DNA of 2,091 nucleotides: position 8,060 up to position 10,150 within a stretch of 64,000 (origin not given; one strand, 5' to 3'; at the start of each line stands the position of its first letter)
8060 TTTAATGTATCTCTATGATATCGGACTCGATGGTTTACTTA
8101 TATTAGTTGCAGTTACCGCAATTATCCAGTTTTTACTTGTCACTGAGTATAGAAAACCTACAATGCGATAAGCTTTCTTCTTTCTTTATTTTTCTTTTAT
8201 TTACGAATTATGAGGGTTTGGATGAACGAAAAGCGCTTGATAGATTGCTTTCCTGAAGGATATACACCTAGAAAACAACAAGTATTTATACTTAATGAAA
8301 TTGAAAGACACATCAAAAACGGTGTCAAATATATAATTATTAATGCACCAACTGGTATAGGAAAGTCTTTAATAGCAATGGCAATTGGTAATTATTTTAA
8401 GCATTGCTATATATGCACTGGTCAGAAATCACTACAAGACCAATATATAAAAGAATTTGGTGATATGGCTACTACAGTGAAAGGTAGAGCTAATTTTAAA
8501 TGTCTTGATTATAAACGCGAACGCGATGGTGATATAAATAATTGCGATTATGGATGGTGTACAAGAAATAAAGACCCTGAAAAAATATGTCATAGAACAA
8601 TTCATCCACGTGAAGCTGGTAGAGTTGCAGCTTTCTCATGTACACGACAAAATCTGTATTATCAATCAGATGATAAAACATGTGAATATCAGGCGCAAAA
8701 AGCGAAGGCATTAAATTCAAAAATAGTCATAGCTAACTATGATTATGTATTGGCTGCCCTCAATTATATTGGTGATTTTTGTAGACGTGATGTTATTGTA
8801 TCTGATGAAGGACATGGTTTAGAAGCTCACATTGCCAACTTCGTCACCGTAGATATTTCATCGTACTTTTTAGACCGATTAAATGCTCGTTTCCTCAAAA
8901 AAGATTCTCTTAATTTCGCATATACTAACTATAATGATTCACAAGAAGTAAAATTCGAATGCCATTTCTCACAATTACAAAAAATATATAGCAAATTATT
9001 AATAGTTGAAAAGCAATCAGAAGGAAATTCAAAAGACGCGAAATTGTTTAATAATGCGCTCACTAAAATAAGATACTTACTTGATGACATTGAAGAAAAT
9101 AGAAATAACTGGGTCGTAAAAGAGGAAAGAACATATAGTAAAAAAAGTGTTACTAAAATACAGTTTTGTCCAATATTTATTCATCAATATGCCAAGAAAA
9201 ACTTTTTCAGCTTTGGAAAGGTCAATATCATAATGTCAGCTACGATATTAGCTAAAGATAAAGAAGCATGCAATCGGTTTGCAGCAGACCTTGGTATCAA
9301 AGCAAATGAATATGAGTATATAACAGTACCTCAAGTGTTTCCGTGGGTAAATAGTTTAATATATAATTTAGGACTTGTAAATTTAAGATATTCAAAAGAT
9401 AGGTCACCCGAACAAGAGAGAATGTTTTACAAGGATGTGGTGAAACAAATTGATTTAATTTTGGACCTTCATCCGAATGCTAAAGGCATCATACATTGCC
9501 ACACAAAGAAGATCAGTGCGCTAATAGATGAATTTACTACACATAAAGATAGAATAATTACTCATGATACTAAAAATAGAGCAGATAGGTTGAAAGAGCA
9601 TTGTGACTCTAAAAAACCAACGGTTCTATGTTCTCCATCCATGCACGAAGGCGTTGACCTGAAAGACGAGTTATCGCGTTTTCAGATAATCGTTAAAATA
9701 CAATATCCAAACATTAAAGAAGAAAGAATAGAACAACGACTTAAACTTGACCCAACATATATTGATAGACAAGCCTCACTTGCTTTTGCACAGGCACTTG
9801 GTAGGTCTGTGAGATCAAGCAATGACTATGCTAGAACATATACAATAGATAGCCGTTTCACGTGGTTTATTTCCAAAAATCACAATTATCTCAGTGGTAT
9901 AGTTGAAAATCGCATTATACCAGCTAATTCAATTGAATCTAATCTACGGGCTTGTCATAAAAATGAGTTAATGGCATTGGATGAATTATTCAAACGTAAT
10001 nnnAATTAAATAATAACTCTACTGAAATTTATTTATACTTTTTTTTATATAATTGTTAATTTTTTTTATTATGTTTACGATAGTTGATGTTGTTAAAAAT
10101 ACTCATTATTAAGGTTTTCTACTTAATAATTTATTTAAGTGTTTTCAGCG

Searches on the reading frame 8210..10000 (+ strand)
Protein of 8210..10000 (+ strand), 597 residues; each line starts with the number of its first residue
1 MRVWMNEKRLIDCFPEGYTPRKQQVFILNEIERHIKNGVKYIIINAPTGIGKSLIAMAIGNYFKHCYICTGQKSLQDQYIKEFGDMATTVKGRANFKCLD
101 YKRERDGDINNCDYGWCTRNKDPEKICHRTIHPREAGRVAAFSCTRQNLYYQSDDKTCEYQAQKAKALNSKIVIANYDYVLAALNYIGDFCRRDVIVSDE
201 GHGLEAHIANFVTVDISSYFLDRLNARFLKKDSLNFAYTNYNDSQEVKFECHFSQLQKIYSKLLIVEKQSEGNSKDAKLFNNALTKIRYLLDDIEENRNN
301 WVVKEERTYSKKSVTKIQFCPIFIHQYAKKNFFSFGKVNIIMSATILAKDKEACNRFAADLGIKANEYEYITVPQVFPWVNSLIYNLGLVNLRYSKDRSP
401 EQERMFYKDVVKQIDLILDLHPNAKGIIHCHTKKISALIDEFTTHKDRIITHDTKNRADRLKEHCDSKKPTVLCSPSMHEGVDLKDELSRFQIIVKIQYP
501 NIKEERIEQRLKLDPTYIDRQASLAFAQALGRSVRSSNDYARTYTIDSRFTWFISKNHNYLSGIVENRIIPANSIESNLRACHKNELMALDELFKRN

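Call 43: search_dna_similar(query=window:8210-10000:+, collection=phages, mode=protein, max_evalue=0.00001, max_rows=15)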
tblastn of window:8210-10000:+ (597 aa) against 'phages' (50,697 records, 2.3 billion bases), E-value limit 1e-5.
Records with a match: 497; places in all: 502; records where one place covers at least 80% of the query: 260.
Best place of each record, by identity: <60% 497.
By first word of the organism name: Salmonella 165; Vibrio 77; Klebsiella 44; Escherichia 31; Rhizobium 30; Halorubrum 29; Dickeya 19; Prevotella 15; Serratia 10; Haloarcula 9; and 26 more.
By host as written in the record: - 107; Salmonella enterica 26; Salmonella enterica subsp. enterica serovar Enteritidis PT1 21; Klebsiella pneumoniae 19; Halorubrum sp. 16; Prevotella sp. 15; Salmonella enterica subsp. enterica serovar Typhimurium 14; Escherichia coli O157:H7 11; and 146 more.
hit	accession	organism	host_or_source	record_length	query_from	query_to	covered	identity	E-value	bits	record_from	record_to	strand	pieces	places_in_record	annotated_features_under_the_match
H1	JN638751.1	Bacillus phage G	Bacillus megaterium str. ATCC 43725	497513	8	569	94%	29.5%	9e-48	186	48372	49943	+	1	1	73: gp73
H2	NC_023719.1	Bacillus phage G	Bacillus megaterium str. ATCC 43725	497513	8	569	94%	29.5%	9e-48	186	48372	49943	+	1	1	73: DNA helicase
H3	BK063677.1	Caudoviricetes sp. vir080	Methanobacteriales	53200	18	561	91%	29.0%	2e-45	179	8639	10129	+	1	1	DNA helicase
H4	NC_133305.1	Caudoviricetes sp. vir080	Methanobacteriales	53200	18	561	91%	29.0%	2e-45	179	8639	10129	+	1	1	DNA helicase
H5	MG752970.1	Ralstonia phage RsoM2USA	Ralstonia solanacearum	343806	20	570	92%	28.5%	5e-45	177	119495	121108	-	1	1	hypothetical protein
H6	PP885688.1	Tunturiibacter phage Tunturi_5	Tunturiibacter psychrotolerans X4BP1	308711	3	561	94%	27.3%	1e-40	164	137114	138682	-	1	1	DNA helicase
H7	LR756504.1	uncultured phage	metagenomic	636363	18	550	89%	27.2%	1e-31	137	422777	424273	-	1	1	record has no annotation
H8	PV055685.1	Pseudomonas phage QdP_Psa3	Pseudomonas syringae pv. actinidiae ...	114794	10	566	93%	25.9%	4e-35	147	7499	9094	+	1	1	DNA helicase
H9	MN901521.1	Halorubrum virus Serpecor1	Halorubrum coriense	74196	14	550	90%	26.9%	6e-32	138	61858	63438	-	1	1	Rad3-related DNA helicase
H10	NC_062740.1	Halorubrum virus Serpecor1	Halorubrum coriense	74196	14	550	90%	26.9%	6e-32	138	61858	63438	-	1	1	DNA helicase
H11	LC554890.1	Ralstonia phage RP13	Ralstonia solanacearum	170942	2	550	92%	26.3%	4e-30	132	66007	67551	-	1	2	DEAD/DEAH box helicase family protein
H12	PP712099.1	Pseudoalteromonas phage vB_Psh_XG4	Pseudoalteromonas shioyasakiensis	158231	7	557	92%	26.2%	1e-28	128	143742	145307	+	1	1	record has no annotation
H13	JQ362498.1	Sphingomonas phage PAU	Sphingomonas paucimobilis, Felix ...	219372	21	562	91%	26.2%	1e-26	121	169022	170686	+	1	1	239: gp239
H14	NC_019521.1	Sphingomonas phage PAU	Sphingomonas paucimobilis, Felix ...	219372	21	562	91%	26.2%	1e-26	121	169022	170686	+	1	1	239: DNA helicase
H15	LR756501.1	uncultured phage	metagenomic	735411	14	550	90%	26.4%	6e-42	168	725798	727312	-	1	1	record has no annotation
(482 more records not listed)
